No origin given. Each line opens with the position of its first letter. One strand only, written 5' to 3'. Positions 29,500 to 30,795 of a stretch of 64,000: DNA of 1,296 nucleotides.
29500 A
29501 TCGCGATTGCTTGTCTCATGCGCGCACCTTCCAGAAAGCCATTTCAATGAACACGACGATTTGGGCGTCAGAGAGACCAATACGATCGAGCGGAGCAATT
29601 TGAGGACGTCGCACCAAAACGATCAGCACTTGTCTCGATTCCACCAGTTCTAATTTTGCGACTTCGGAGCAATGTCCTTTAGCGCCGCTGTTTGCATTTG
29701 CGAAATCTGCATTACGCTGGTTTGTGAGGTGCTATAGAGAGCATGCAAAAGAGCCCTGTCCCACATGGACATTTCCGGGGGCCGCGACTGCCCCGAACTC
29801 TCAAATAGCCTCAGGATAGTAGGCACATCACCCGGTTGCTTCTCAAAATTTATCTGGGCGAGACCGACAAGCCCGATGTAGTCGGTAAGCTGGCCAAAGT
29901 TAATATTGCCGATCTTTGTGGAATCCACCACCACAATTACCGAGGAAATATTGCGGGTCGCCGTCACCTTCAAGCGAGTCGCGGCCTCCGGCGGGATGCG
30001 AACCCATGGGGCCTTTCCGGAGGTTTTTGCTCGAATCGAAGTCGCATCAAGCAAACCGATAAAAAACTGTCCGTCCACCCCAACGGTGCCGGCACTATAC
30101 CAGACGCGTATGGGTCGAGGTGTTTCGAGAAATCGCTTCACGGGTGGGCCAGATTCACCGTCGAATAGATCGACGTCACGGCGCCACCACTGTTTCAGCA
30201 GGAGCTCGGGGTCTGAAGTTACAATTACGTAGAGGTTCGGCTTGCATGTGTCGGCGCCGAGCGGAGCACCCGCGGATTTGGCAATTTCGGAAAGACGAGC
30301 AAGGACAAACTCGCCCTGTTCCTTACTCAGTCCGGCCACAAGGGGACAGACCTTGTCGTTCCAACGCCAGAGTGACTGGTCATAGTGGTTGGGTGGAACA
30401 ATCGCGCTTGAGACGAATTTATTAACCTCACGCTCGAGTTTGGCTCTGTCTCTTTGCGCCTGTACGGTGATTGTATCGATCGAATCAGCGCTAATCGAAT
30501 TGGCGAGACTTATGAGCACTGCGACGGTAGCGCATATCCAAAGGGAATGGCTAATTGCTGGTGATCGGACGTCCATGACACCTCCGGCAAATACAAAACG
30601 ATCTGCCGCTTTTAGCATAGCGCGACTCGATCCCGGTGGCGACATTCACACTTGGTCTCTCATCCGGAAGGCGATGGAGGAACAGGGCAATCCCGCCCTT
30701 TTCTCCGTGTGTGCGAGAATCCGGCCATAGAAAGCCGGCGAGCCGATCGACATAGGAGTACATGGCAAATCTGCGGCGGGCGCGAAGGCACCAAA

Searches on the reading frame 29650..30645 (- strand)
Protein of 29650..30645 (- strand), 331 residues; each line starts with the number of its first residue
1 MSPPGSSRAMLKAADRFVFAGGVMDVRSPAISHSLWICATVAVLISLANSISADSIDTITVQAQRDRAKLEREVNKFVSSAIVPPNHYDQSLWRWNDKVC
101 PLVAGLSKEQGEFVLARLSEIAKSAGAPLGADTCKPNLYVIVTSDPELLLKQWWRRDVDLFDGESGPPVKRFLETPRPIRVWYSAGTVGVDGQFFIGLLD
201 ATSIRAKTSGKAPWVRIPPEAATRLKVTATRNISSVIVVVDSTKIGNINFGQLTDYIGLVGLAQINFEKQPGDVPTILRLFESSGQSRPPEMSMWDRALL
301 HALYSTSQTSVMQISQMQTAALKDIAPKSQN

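Call 4: search_protein_families(library=pfam, proteins=[window:29650-30645:-], max_evalue=1)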
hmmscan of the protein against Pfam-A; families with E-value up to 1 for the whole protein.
window:29650-30645:- (331 aa): 0 families

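Call 5: search_protein_families(library=ncbifam, proteins=[window:29650-30645:-], max_evalue=1)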
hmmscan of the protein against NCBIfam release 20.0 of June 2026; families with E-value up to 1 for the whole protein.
window:29650-30645:- (331 aa): 0 families

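Call 10: find_homologous_proteins(query=A2, max_evalue=0.001)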
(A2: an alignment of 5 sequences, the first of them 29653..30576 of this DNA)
Query A2 (5 sequences) (308 aa, profile of the alignment): 779 proteins with E <= 0.001 among 8000 candidates; the best 120 are listed.
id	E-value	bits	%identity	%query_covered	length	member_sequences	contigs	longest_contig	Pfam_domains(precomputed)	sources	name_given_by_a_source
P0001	4.8e-126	438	90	100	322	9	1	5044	-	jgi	jgi:hypothetical protein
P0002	7.1e-126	438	92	100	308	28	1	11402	-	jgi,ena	-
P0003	8.1e-124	431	90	100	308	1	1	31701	-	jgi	jgi:hypothetical protein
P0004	1.2e-123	430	89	100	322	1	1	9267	-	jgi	jgi:hypothetical protein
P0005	5.0e-123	428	87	100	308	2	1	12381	-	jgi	jgi:hypothetical protein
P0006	4.7e-122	425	86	100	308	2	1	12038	-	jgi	-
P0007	9.9e-122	424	90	100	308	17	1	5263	-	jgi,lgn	jgi:hypothetical protein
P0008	3.1e-120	419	87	100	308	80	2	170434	-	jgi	jgi:hypothetical protein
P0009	1.8e-119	417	85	100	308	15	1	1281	-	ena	-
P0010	2.1e-119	416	86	100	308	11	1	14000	-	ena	-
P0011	2.7e-118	413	84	100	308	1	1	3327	-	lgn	-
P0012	3.4e-118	412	85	100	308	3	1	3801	-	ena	-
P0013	5.6e-118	412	92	94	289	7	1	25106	-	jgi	jgi:hypothetical protein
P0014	1.2e-116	407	81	100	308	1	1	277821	-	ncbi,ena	-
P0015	2.1e-116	407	82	100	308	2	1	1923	-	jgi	jgi:hypothetical protein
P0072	2.2e-91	324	27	69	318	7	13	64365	-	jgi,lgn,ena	jgi:hypothetical protein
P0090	2.3e-90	321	26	78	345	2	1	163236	-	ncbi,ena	-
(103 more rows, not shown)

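Call 12: search_solved_structures(query=A2, max_evalue=10)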
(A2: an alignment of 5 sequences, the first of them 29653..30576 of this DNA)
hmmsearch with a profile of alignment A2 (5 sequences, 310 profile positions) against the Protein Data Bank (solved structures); distinct sequences matched with E-value up to 10: 2.
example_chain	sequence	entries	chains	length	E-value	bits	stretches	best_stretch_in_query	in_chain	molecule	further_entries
9s34_H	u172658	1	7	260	1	11.8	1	18-66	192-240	Proteasome subunit alpha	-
6qfs_A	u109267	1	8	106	6.4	9.1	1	144-205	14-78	Exoglucanase/xylanase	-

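Call 17: find_related_loci(query=A3, collection=genome_contigs, flank=6000)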
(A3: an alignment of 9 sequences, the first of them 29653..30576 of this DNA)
Query A3 (308 aa) in genome_contigs; peptide patterns used: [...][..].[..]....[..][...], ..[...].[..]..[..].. (x = any residue, [..] = any of these).
279 stretches matched a pattern; 252 encode a relative of the query (tblastn E <= 1e-3); the best 80 are kept; 79 distinct loci.
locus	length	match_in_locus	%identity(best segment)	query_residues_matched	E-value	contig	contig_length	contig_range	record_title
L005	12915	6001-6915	84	1-305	2e-176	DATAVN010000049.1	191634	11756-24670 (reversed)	MAG TPA_asm: Steroidobacteraceae bacterium isolate SMAG_U5600 k141_281237, whole genome shotgun sequence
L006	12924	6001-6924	81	1-308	1e-171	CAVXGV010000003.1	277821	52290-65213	MAG: uncultured Gammaproteobacteria bacterium isolate MFD05513.bin.3.257 genome assembly, contig: contig_17791, whole ge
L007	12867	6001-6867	59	14-302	3e-114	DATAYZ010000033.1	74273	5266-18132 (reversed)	MAG TPA_asm: Steroidobacteraceae bacterium isolate SMAG_U5692 k141_715100, whole genome shotgun sequence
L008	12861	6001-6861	55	23-303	1e-97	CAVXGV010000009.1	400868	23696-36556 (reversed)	MAG: uncultured Gammaproteobacteria bacterium isolate MFD05513.bin.3.257 genome assembly, contig: contig_28192, whole ge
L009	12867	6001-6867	49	16-308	4e-88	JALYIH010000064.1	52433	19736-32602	MAG: Pseudomonadota bacterium isolate HIE bin20 SD1475-77_k127_1288241, whole genome shotgun sequence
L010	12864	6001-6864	48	18-303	1e-83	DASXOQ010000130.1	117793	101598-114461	MAG TPA_asm: Steroidobacteraceae bacterium isolate SMAG_U5386 k141_1406450, whole genome shotgun sequence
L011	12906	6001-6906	48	3-302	1e-82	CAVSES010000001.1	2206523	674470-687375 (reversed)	MAG: uncultured Gammaproteobacteria bacterium isolate MFD01872.bin.3.168 genome assembly, contig: contig_26303, whole ge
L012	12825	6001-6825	50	30-302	4e-81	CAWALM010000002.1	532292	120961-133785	MAG: uncultured Gammaproteobacteria bacterium isolate MFD02248.bin.2.119 genome assembly, contig: contig_21715, whole ge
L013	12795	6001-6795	50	33-303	8e-81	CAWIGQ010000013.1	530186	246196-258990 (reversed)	MAG: uncultured Gammaproteobacteria bacterium isolate MFD01248.bin.2.16 genome assembly, contig: contig_21789, whole gen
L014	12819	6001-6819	50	36-307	2e-80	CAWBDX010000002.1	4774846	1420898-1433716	MAG: uncultured Gammaproteobacteria bacterium isolate MFD00731.bin.2.17 genome assembly, contig: contig_4106, whole geno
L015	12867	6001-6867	49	22-305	1e-80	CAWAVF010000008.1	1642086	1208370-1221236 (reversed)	MAG: uncultured Gammaproteobacteria bacterium isolate MFD01138.bin.1.144 genome assembly, contig: contig_31409, whole ge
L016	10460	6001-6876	49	22-305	6e-79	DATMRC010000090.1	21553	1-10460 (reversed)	MAG TPA_asm: Steroidobacteraceae bacterium isolate SMAG_U12945 k141_1812920, whole genome shotgun sequence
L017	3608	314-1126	45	30-302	9e-77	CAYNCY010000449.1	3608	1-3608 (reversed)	MAG TPA_asm: uncultured Steroidobacteraceae bacterium isolate binchicken_co54_411 genome assembly, contig: NODE_52442_le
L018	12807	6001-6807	45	32-303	4e-75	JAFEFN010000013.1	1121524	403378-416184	MAG: Proteobacteria bacterium isolate SZAS LIN-90 LIN-619__13__length-1121524, whole genome shotgun sequence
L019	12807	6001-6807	45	33-308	3e-74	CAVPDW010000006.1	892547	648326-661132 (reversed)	MAG: uncultured Gammaproteobacteria bacterium isolate MFD00008.bin.1.30 genome assembly, contig: contig_55103, whole gen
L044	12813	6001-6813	36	17-303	8e-48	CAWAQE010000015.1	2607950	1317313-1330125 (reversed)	MAG: uncultured Gammaproteobacteria bacterium isolate MFD04434.bin.1.78 genome assembly, contig: contig_5628, whole geno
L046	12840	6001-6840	35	15-290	2e-44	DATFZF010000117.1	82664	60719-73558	MAG TPA_asm: Steroidobacteraceae bacterium isolate SMAG_U9562 k141_487610, whole genome shotgun sequence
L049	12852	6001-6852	31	13-303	3e-42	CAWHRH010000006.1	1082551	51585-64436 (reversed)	MAG: uncultured Gammaproteobacteria bacterium isolate MFD06714.bin.2.174 genome assembly, contig: contig_71418, whole ge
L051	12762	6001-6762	33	38-303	2e-36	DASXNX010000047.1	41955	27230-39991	MAG TPA_asm: Steroidobacteraceae bacterium isolate SMAG_U5365 k141_241196, whole genome shotgun sequence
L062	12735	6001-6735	28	26-282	1e-28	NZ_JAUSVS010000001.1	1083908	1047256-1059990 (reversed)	Caulobacter ginsengisoli strain DSM 18695 Ga0480221_01, whole genome shotgun sequence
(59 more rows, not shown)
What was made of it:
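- Tried and rejected: It was repeated with an A-type alignment (call 17), so B-type loci are under-sampled in that set.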

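Call 26: predict_structure(alignment_id=A4)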
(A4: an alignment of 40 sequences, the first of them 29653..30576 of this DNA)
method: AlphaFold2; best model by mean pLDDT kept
length: 308 residues; sequences in the alignment: 40
mean_pLDDT: 77.9   pTM: 0.74
mean pLDDT of the five models: 77.9, 76.5, 75.0, 74.8, 74.3
residues with pLDDT >= 90: 134; 70-90: 85; 50-70: 25; < 50: 64
segments of 3 or more residues with pLDDT < 50: 1-10, 13-16, 22-34, 168-203
pLDDT, mean of each block of 10 residues (from residue 1): 41 50 44 61 90 92 76 93 96 97 94 95 92 77 82 89 60 42 41 44 66 93 92 96 86 90 86 97 85 94 72
secondary structure, 60 per line:
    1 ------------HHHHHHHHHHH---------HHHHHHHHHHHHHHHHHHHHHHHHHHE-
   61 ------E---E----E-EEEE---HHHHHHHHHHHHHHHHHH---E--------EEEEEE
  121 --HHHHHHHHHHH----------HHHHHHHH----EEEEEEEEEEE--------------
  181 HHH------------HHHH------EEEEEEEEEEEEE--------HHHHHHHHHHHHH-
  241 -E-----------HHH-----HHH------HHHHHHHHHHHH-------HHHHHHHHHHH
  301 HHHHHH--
elements in order: H13-23 H33-58 E78-81 H85-102 E115-120 H123-133 H144-151 E156-166 H196-199 E206-218 H227-239 H271-282 H290-306

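Call 28: fold_search(model_id=the predicted structure, library=pdb)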
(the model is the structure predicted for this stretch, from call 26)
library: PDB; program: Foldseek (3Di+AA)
matches with E <= 10: 342; with E <= 0.001: 0
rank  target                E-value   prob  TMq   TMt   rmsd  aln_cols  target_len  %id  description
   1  5dhq_C                1.4e-02  0.38  0.13  0.15  12.9       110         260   10  Crystal structure of NAD kinase 1 from Listeria monocytogenes in complex with a novel inhibitor (released 2016-09-14)
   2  5dhp_C                3.9e-02  0.35  0.14  0.16  13.2       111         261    9  Crystal structure of NAD kinase 1 from Listeria monocytogenes in complex with a novel inhibitor (released 2016-09-14)
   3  5ejf_C                4.2e-02  0.28  0.14  0.16  12.5       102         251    9  Crystal structure of NAD kinase P101A mutant from Listeria monocytogenes (released 2016-11-09)
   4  6z64                  5.0e-02  0.35  0.15  0.17  12.5       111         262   10  Crystal structure of NAD kinase 1 from Listeria monocytogenes in complex with a di-adenosine derivative (released 2021-05-26)
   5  5dht_B                5.3e-02  0.20  0.13  0.15  13.3       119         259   11  Crystal structure of NAD kinase 1 from Listeria monocytogenes in complex with a novel inhibitor (released 2016-09-14)
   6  5dhr_C                5.6e-02  0.21  0.13  0.15  12.9       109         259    9  Crystal structure of NAD kinase 1 from Listeria monocytogenes in complex with a novel inhibitor (released 2016-09-14)
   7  5eji                  6.3e-02  0.38  0.15  0.17  12.2       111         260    7  Crystal structure of NAD kinase W78F mutant from Listeria monocytogenes in complex with NADP/Mn++/PPi (released 2016-11-09)
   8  8b47_B                6.3e-02  0.28  0.14  0.16  13.1       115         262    8  Crystal structure of NAD kinase 1 from Listeria monocytogenes in complex with a cyclic di-adenosine derivative (released 2023-01-11)
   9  5ejf_A                6.7e-02  0.23  0.14  0.16  13.3       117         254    9  Crystal structure of NAD kinase P101A mutant from Listeria monocytogenes (released 2016-11-09)
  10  3v8r                  7.1e-02  0.28  0.15  0.17  13.1       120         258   10  Crystal structure of NAD kinase 1 H223E mutant from Listeria monocytogenes in complex with 5'-amino-8-bromo-5'-deoxyaden (released 2012-03-14)
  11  5dhr_D                7.1e-02  0.23  0.14  0.17  13.2       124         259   10  Crystal structure of NAD kinase 1 from Listeria monocytogenes in complex with a novel inhibitor (released 2016-09-14)
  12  2q5f                  7.6e-02  0.20  0.14  0.16  13.2       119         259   10  Crystal structure of LMNADK1 from Listeria monocytogenes (released 2007-08-07)
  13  2i2f                  8.0e-02  0.20  0.13  0.15  12.7       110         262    9  Crystal structure of LmNADK1 (released 2007-08-07)
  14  5dhp_B                8.0e-02  0.18  0.13  0.15  12.9       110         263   11  Crystal structure of NAD kinase 1 from Listeria monocytogenes in complex with a novel inhibitor (released 2016-09-14)
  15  5dhq_B                8.5e-02  0.23  0.14  0.17  12.7       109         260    9  Crystal structure of NAD kinase 1 from Listeria monocytogenes in complex with a novel inhibitor (released 2016-09-14)
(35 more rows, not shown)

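Call 35: search_protein_representatives(alignment_id=A4)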
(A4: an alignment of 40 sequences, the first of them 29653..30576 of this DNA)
Query: 40 sequences, 309 profile positions. Proteins with E-value up to 0.001 (for the whole library): 3691; up to 1e-10: 2980; up to 1e-30: 1211. The best 150 are listed.
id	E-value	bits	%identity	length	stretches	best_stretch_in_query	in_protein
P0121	6.0e-126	436.0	-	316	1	1-309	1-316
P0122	9.9e-118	409.1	-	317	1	1-306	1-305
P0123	2.6e-106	371.5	-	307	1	1-306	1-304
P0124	4.3e-99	347.9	-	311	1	15-305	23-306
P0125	4.8e-96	337.9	-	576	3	14-308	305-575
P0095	3.1e-93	328.6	-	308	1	15-304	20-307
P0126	7.4e-93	327.4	-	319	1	14-305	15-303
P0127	6.7e-90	317.7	-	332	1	17-304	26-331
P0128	5.3e-89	314.7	-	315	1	15-304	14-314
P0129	2.4e-88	312.6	-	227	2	207-305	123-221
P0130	5.1e-87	308.2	-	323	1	26-304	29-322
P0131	1.4e-86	306.7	-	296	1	14-305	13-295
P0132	2.5e-85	302.7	-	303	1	9-304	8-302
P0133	5.8e-85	301.4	-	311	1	7-306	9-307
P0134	9.7e-85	300.7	-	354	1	31-305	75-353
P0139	2.3e-82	292.9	-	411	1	28-304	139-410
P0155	4.2e-77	275.6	-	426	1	30-306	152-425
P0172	4.5e-74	265.7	-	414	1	29-305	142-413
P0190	1.7e-71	257.2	-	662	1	13-306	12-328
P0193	2.7e-71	256.6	-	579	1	28-305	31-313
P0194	3.6e-71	256.1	-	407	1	15-303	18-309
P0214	5.7e-68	245.6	-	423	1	31-305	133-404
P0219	1.3e-67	244.4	-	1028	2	53-303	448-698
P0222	2.5e-67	243.5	-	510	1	16-305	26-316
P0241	2.4e-65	237.0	-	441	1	31-304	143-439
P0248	4.6e-65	236.1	-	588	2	14-170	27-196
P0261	3.1e-64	233.4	-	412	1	28-305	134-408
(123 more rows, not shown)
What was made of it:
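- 779 hits in the 90%-identity cluster database and 3,691 clusters at 50% identity (1,211 at E<=1e-30), mostly about 300 aa (calls 10, 35).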

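Call 36: search_protein_families(library=pfam, proteins=[P0190, P0193, P0219, P0222, P0248, P0125, P0139, P0155, P0241, P0194], max_evalue=0.01)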
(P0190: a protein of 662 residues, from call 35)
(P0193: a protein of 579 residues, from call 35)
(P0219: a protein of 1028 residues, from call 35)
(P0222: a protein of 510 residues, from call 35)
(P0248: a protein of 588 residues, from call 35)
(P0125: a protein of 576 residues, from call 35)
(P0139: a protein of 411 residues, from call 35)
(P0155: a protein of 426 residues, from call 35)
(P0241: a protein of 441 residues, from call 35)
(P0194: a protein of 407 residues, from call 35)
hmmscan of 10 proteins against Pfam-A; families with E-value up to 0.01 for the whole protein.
P0190 (662 aa): 4 families
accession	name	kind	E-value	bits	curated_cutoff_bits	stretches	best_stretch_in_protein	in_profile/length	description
PF08238.18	Sel1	-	2.1e-73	240.6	30.7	7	405-439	2-36/36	Sel1 repeat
PF23310.1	TPR_27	-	1.1e-10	41.5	27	1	364-419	24-76/110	Plant tetratrico peptide repeats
PF20308.4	TPR-S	-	1.9e-07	32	27.6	1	387-473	1-88/102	Tetratricopeptide Repeats-Sensor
PF13432.12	TPR_16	-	1.7e-05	25.6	32.7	0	387-439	12-62/65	Tetratricopeptide repeat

P0193 (579 aa): 2 families
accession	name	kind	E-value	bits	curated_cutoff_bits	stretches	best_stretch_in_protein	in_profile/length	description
PF08238.18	Sel1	-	2.4e-44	148.6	30.7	5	394-428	2-36/36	Sel1 repeat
PF22798.2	DUF5817_CT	-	0.0025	18.1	29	0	473-489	19-35/54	DUF5817, C-terminal domain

P0219 (1028 aa): 4 families
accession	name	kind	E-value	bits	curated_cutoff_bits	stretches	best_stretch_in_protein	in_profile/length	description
PF05569.17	Peptidase_M56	-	1.8e-34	119.7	31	1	11-296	9-296/296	BlaR1 peptidase M56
PF01435.24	Peptidase_M48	-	0.0015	18.8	20.3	0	187-229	53-96/186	Peptidase family M48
PF03377.19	TAL_effector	-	0.0058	17.4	28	0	761-780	10-28/34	TAL effector repeat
PF11150.13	DUF2927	-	0.0087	16.6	26.2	0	448-512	12-80/206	Protein of unknown function (DUF2927)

P0222 (510 aa): 2 families
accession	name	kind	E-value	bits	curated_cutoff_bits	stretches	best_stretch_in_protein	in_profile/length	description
PF08238.18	Sel1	-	2.2e-30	104.4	30.7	3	360-395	1-36/36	Sel1 repeat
PF22798.2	DUF5817_CT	-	0.002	18.4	29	0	405-431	20-44/54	DUF5817, C-terminal domain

P0248 (588 aa): 2 families
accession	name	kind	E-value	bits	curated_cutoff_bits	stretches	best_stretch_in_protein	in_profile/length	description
PF08238.18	Sel1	-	1.1e-37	127.5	30.7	4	442-477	1-36/36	Sel1 repeat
PF22798.2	DUF5817_CT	-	0.0035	17.6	29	0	414-429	19-34/54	DUF5817, C-terminal domain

P0125 (576 aa): 0 families

P0139 (411 aa): 1 family
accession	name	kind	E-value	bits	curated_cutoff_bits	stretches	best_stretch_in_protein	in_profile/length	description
PF07660.19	STN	-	7.1e-05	23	28.4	1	62-108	5-51/52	Secretin and TonB N terminus short domain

P0155 (426 aa): 1 family
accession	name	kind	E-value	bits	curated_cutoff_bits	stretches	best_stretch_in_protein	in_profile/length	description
PF07660.19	STN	-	4.8e-09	36.3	28.4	1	73-122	2-51/52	Secretin and TonB N terminus short domain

P0241 (441 aa): 1 family
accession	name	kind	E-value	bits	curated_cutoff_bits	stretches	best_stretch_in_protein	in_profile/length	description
PF07660.19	STN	-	2.5e-07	30.8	28.4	1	84-125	2-43/52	Secretin and TonB N terminus short domain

P0194 (407 aa): 0 families

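Call 37: fold_search(model_id=the predicted structure, library=viral)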
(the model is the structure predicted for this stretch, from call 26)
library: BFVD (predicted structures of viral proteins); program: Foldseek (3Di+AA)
matches with E <= 10: 166; with E <= 0.001: 0
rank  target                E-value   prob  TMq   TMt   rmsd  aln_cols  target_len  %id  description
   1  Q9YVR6                1.3e-01  0.28  0.28  0.34   9.7       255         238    9  ORF MSV176 putative metalloprotease, similar to Homo sapiens GB:X89576 [Melanoplus sanguinipes entomopoxvirus]
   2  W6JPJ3                1.4e-01  0.38  0.13  0.15  15.7       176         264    9  Uncharacterized protein [Alphaentomopoxvirus acuprea]
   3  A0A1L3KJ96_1          2.8e-01  0.16  0.11  0.05  16.8       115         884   16  (no name in the UniProt tables at hand)
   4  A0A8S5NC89            5.4e-01  0.09  0.11  0.17  17.6       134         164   16  DNA ligase-like protein (Fragment) [Siphoviridae sp. ctzEj35]
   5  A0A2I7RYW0            6.9e-01  0.03  0.09  0.11  16.9       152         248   17  (no name in the UniProt tables at hand)
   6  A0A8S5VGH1            7.8e-01  0.02  0.11  0.05  23.0       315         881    9  DNA polymerase [Myoviridae sp. ctkfK18]
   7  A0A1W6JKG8            8.3e-01  0.02  0.12  0.07  18.9       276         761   10  Anaerobic ribonucleoside triphosphate reductase [Lactococcus phage AM4]
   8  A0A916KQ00            1.2e+00  0.07  0.20  0.15  16.2       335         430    9  Uncharacterized protein [Mythimna separata entomopoxvirus 'L']
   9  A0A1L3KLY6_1          1.2e+00  0.03  0.15  0.07  27.6       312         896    9  (no name in the UniProt tables at hand)
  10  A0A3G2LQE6            1.3e+00  0.05  0.11  0.04  13.6       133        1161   16  Replicative protein [Cragig virus 2]
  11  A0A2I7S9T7            1.3e+00  0.04  0.10  0.19  20.1       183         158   10  (no name in the UniProt tables at hand)
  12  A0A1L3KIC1            1.3e+00  0.03  0.12  0.05  20.9       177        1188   14  (no name in the UniProt tables at hand)
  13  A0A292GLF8            1.4e+00  0.16  0.20  0.35  11.8       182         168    8  (no name in the UniProt tables at hand)
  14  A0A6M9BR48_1          1.4e+00  0.06  0.12  0.04  15.1       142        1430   11  Genome polyprotein [Pittosporum tobira picorna-like virus]
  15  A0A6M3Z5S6            1.4e+00  0.02  0.08  0.06  18.8       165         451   16  Uncharacterized protein [Auricularia heimuer negative-stranded RNA virus 1]
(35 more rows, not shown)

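Call 42: search_protein_families(library=pfam, proteins=[L044:2306-5557:+, L049:2324-5554:+, L019:8221-10719:-, L010:996-3392:+, L051:2105-5299:+], max_evalue=0.001)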
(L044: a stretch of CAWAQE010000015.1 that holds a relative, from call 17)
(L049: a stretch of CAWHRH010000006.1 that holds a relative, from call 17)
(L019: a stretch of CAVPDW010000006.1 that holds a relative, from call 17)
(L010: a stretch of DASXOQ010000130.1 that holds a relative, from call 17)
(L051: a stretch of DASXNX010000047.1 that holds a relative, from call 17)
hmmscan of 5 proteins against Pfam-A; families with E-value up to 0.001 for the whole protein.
L044:2306-5557:+ (1083 aa): 2 families
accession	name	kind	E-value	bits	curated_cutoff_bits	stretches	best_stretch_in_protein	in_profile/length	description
PF00593.30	TonB_dep_Rec_b-barrel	-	1.5e-27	98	27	1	498-1042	57-436/436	TonB dependent receptor-like, beta-barrel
PF07715.20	Plug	-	2.1e-17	64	23.9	1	93-213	5-107/107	TonB-dependent Receptor Plug Domain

L049:2324-5554:+ (1076 aa): 2 families
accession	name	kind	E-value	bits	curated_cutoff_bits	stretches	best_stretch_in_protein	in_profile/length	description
PF00593.30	TonB_dep_Rec_b-barrel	-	5.1e-30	106.1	27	1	491-1035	57-436/436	TonB dependent receptor-like, beta-barrel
PF07715.20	Plug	-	9.8e-18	65.1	23.9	1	86-206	5-107/107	TonB-dependent Receptor Plug Domain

L019:8221-10719:- (832 aa): 2 families
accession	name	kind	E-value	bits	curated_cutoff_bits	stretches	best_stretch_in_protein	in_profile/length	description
PF00593.30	TonB_dep_Rec_b-barrel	-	2.6e-29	103.8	27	1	304-795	43-436/436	TonB dependent receptor-like, beta-barrel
PF07715.20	Plug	-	2.2e-14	54.3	23.9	1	52-160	2-107/107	TonB-dependent Receptor Plug Domain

L010:996-3392:+ (798 aa): 3 families
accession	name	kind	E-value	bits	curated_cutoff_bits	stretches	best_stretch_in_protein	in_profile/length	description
PF00593.30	TonB_dep_Rec_b-barrel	-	2e-39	137.2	27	1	283-755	19-436/436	TonB dependent receptor-like, beta-barrel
PF07715.20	Plug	-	7e-19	68.8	23.9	1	68-177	2-107/107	TonB-dependent Receptor Plug Domain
PF25183.1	OMP_b-brl_4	-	1e-06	28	30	1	427-532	363-455/838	Outer membrane beta barrel domain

L051:2105-5299:+ (1064 aa): 2 families
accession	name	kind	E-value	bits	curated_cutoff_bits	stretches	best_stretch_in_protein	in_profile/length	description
PF00593.30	TonB_dep_Rec_b-barrel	-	1.9e-32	114.1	27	1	474-1023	50-436/436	TonB dependent receptor-like, beta-barrel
PF07715.20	Plug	-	4.6e-18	66.1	23.9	1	76-196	5-107/107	TonB-dependent Receptor Plug Domain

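Call 45: search_protein_families(library=pfam, alignment_id=A5, max_evalue=1)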
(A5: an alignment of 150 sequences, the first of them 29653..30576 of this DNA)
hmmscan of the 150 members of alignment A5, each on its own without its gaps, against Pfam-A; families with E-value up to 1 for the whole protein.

A. member 1, window:29653-30576:- (308 aa): 0 families

B. families by the number of members that match (of 150 scanned): 42 families (the first 25 are shown)
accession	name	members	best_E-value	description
PF07660.19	STN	12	1.7e-13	Secretin and TonB N terminus short domain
PF11150.13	DUF2927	5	0.0065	Protein of unknown function (DUF2927)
PF08238.18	Sel1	4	2.1e-73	Sel1 repeat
PF22798.2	DUF5817_CT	4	0.002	DUF5817, C-terminal domain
PF23310.1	TPR_27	2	1.1e-10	Plant tetratrico peptide repeats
PF09675.16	Chlamy_scaf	2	0.11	Chlamydia-phage Chp2 scaffold (Chlamy_scaf)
PF24262.1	DUF7463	2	0.2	Family of unknown function (DUF7463)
PF05569.17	Peptidase_M56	1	1.8e-34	BlaR1 peptidase M56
PF20308.4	TPR-S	1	1.9e-07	Tetratricopeptide Repeats-Sensor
PF13432.12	TPR_16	1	1.7e-05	Tetratricopeptide repeat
PF01435.24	Peptidase_M48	1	0.0015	Peptidase family M48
PF20609.3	pAdhesive_17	1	0.0053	Putative adhesive domain (group 17)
PF03377.19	TAL_effector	1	0.0058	TAL effector repeat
PF19758.4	DUF6245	1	0.0099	Family of unknown function (DUF6245)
PF14442.11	Bd3614_N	1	0.018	Bd3614-like deaminase N-terminal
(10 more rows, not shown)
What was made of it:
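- On Cell-surface-signalling receptor component (FecA-like or VreA-like): Present in 12 of 150 family representatives (call 45).
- Closest known: Pfam DUF2927. Same: Faint recurrent hits to the N-terminal third of X in 5 of 150 representatives (best E 0.0065; P0219 residues 448-512 against profile positions 12-80) (calls 36, 45).
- Five of 150 representatives give faint DUF2927 hits (best E 0.0065, call 45).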
